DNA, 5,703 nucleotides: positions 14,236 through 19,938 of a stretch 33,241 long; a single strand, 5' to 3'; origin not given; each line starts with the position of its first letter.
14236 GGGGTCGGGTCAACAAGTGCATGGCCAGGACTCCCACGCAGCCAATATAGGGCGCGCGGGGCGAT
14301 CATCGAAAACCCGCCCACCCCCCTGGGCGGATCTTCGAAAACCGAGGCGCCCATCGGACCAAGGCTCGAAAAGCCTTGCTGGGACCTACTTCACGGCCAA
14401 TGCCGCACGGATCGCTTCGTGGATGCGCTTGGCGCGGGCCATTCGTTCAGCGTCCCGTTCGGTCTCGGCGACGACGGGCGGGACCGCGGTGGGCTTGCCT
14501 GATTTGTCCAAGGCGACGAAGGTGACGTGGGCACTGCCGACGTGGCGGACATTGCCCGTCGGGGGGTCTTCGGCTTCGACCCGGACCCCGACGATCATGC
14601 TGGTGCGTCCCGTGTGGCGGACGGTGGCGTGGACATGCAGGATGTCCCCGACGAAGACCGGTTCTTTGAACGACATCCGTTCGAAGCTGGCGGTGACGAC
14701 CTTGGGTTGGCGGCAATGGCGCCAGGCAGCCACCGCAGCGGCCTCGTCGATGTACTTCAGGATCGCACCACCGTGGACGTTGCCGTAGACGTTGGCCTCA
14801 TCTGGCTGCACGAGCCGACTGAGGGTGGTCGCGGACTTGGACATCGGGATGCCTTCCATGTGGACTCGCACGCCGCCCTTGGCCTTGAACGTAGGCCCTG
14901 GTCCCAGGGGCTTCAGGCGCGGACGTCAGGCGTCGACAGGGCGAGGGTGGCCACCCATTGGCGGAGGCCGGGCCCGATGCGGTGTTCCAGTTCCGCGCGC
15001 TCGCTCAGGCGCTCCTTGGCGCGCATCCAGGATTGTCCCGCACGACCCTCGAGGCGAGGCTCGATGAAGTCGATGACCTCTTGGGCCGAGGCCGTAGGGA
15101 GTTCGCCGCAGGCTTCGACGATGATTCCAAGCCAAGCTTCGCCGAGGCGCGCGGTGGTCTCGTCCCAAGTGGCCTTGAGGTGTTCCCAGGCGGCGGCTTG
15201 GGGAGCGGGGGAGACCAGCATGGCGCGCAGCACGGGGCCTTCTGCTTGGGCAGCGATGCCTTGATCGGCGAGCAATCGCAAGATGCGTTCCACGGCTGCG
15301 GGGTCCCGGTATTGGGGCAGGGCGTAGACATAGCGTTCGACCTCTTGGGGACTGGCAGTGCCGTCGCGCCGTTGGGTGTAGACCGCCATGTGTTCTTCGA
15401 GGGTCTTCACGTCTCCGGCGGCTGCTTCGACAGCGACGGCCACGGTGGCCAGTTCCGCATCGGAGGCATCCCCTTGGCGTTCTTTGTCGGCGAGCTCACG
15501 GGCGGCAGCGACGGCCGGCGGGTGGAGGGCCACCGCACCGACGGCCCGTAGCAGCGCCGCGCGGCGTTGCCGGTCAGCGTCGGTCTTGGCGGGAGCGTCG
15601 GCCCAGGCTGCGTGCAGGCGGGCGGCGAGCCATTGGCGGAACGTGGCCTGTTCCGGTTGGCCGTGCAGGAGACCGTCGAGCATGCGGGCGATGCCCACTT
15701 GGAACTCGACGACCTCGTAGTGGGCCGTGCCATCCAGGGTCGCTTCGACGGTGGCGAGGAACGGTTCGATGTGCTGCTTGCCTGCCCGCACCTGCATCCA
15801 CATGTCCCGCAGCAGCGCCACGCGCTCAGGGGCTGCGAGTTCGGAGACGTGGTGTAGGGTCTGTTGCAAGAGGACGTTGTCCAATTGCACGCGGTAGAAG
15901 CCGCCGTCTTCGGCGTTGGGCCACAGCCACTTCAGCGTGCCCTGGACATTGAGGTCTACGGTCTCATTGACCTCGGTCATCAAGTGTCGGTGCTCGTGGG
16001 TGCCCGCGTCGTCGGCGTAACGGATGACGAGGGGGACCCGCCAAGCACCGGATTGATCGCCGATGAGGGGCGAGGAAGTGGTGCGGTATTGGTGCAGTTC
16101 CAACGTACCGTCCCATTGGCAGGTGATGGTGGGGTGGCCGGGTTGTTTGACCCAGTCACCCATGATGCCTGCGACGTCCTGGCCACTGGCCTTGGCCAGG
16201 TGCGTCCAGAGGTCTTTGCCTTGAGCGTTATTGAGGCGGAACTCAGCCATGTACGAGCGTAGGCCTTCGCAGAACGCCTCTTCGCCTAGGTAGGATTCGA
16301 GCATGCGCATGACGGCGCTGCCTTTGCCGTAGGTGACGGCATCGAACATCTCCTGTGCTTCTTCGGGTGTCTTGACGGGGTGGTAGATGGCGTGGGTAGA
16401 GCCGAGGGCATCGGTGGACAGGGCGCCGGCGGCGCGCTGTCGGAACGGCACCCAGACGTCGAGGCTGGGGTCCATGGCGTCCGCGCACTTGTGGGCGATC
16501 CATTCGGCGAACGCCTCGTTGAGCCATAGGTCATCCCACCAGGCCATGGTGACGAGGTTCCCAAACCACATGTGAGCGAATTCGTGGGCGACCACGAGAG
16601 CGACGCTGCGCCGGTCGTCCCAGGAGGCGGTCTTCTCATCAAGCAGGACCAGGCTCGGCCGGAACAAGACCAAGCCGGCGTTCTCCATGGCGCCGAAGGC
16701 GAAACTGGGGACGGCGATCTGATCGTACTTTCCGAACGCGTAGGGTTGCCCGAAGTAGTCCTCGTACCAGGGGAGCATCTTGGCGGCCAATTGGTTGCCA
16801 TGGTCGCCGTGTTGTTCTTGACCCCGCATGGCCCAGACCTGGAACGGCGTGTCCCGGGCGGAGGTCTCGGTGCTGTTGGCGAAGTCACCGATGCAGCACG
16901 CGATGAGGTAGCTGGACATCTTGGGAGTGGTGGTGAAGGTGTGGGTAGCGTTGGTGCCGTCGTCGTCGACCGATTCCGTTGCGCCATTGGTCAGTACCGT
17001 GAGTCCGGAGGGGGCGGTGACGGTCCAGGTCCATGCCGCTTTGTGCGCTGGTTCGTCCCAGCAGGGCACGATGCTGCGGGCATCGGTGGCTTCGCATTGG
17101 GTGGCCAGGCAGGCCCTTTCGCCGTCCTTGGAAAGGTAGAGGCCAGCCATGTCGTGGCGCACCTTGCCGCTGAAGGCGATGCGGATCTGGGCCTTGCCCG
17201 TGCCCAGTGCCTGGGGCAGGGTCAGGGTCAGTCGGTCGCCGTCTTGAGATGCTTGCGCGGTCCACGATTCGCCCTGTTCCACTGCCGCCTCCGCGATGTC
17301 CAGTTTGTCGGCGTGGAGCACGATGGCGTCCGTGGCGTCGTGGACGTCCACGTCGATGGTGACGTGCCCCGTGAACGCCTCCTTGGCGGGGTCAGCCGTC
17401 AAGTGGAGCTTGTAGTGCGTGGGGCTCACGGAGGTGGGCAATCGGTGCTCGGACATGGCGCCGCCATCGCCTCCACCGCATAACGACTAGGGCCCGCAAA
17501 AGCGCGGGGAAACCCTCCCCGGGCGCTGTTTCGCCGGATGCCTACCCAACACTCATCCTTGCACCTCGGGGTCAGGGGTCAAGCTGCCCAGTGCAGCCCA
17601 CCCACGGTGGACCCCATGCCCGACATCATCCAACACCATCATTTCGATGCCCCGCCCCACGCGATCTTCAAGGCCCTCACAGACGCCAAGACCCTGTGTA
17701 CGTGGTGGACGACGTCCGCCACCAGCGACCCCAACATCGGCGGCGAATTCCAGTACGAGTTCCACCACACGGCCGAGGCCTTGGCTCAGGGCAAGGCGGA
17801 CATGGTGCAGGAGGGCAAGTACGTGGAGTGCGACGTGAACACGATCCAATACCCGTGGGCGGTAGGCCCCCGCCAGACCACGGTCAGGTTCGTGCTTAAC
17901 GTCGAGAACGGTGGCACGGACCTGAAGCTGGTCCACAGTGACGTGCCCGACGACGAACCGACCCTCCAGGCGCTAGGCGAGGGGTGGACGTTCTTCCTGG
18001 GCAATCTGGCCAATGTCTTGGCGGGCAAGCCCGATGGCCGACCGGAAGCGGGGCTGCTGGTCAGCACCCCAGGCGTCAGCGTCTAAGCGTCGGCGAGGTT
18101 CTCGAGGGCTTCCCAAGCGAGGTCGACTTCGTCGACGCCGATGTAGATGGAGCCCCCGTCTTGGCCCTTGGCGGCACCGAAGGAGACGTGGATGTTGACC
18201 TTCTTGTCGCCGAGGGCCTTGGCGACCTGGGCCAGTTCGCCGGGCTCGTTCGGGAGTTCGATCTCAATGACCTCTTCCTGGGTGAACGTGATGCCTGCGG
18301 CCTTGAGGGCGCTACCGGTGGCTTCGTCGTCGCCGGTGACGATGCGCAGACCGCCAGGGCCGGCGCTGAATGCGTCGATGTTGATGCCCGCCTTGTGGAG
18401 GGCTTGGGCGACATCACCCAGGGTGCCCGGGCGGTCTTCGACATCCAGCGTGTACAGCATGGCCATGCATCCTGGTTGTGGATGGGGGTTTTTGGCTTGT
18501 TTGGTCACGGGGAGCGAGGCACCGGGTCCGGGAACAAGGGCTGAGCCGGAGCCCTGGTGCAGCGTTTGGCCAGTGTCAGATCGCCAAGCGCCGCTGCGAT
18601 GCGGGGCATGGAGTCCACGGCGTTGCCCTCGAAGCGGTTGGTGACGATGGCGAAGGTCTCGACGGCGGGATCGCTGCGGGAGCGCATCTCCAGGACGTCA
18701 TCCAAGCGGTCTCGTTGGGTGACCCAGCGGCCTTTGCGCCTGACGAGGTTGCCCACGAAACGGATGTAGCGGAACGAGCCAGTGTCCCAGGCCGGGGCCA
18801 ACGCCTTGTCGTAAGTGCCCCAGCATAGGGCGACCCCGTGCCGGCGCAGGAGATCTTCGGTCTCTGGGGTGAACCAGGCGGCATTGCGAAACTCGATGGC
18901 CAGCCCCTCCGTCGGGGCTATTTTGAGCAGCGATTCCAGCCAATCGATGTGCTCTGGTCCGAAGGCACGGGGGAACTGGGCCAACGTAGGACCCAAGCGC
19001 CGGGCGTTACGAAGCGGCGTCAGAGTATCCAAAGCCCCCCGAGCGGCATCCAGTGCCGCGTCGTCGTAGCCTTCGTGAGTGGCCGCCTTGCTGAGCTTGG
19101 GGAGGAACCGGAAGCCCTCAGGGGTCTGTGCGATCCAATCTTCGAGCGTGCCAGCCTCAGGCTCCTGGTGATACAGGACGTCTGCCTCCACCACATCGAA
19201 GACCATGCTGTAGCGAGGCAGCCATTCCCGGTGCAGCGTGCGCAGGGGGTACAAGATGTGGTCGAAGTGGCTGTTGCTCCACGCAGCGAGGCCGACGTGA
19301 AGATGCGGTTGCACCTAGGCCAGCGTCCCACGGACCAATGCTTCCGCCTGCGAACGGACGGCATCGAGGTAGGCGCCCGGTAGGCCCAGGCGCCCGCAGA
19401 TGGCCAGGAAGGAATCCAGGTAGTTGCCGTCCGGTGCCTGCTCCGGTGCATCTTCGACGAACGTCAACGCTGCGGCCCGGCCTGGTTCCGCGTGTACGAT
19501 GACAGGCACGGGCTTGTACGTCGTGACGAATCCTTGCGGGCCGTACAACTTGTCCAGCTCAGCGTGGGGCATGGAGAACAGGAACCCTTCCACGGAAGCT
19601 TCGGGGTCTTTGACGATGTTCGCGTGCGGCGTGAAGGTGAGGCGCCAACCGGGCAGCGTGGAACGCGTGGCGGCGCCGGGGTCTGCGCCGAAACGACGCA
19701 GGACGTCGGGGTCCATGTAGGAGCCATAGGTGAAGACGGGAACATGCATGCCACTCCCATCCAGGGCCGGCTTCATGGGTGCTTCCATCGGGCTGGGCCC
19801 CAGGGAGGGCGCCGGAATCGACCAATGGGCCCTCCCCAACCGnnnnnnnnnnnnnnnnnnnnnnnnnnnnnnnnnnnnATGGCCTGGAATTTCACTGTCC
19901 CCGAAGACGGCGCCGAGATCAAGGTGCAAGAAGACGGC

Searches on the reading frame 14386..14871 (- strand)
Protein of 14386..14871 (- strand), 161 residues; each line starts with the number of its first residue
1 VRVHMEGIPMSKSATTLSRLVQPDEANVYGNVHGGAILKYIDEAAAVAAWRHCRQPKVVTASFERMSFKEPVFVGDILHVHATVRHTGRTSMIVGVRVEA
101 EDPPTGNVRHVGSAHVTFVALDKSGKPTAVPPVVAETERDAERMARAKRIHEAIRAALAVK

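Call 13: search_protein_families(library=pfam, proteins=[window:14386-14871:-], max_evalue=0.01)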
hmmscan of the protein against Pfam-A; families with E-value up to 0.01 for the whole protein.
window:14386-14871:- (161 aa): 3 families
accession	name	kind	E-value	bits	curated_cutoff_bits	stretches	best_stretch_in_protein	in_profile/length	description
PF03061.28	4HBT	-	2.5e-22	79.4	20.6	1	29-104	1-76/79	Thioesterase superfamily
PF13279.12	4HBT_2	-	0.0001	23.2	25.5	1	30-136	10-120/122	Thioesterase-like superfamily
PF08940.17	DUF1918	-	0.004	17.2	24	1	74-118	5-49/58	Domain of unknown function (DUF1918)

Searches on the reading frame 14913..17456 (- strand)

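Call 13: search_protein_families(library=pfam, proteins=[window:14913-17456:-], max_evalue=0.01)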
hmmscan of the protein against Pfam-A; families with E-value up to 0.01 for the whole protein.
window:14913-17456:- (847 aa): 3 families
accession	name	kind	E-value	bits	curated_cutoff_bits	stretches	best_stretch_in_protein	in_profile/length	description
PF01433.26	Peptidase_M1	-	1.4e-75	254.1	27.7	1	224-435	6-218/218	Peptidase family M1 domain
PF17900.6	Peptidase_M1_N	-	1.2e-43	149.8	25.8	1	12-184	2-186/186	Peptidase M1 N-terminal domain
PF11838.14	ERAP1_C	-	1e-34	120.8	38.2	1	510-801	1-300/318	ERAP1-like C-terminal domain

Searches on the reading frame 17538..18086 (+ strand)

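Call 13: search_protein_families(library=pfam, proteins=[window:17538-18086:+], max_evalue=0.01)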
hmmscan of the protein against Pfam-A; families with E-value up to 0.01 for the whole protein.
window:17538-18086:+ (182 aa): 1 family
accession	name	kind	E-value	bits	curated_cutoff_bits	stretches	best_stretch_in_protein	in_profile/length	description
PF08327.17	AHSA1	-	4.1e-15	56.6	22.1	1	37-161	1-124/125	Activator of Hsp90 ATPase homolog 1-like protein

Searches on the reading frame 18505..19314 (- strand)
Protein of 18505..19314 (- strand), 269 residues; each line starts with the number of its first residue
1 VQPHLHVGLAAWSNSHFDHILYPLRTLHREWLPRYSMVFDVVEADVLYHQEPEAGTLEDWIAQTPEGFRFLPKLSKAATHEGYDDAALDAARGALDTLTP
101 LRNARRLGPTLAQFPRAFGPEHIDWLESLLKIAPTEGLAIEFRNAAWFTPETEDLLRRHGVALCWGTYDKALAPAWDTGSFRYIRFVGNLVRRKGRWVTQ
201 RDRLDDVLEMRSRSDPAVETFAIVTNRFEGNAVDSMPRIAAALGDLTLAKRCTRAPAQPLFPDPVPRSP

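Call 85: search_protein_families(library=pfam, proteins=[window:18505-19314:-], max_evalue=0.001)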
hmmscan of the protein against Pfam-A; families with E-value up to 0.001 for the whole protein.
window:18505-19314:- (269 aa): 1 family
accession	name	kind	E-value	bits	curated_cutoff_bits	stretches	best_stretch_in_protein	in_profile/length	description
PF01904.24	DUF72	-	3.2e-41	142.2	25.3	1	22-240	1-215/217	Protein of unknown function DUF72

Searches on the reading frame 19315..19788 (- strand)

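Call 85: search_protein_families(library=pfam, proteins=[window:19315-19788:-], max_evalue=0.001)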
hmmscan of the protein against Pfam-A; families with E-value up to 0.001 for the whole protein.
window:19315-19788:- (157 aa): 2 families
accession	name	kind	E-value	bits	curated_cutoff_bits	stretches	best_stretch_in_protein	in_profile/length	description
PF06094.17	GGACT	-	8.9e-06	26.7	22.8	1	18-113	1-103/120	Gamma-glutamyl cyclotransferase, AIG2-like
PF13772.11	AIG2_2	-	0.00026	21.8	27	1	65-142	1-81/83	AIG2-like family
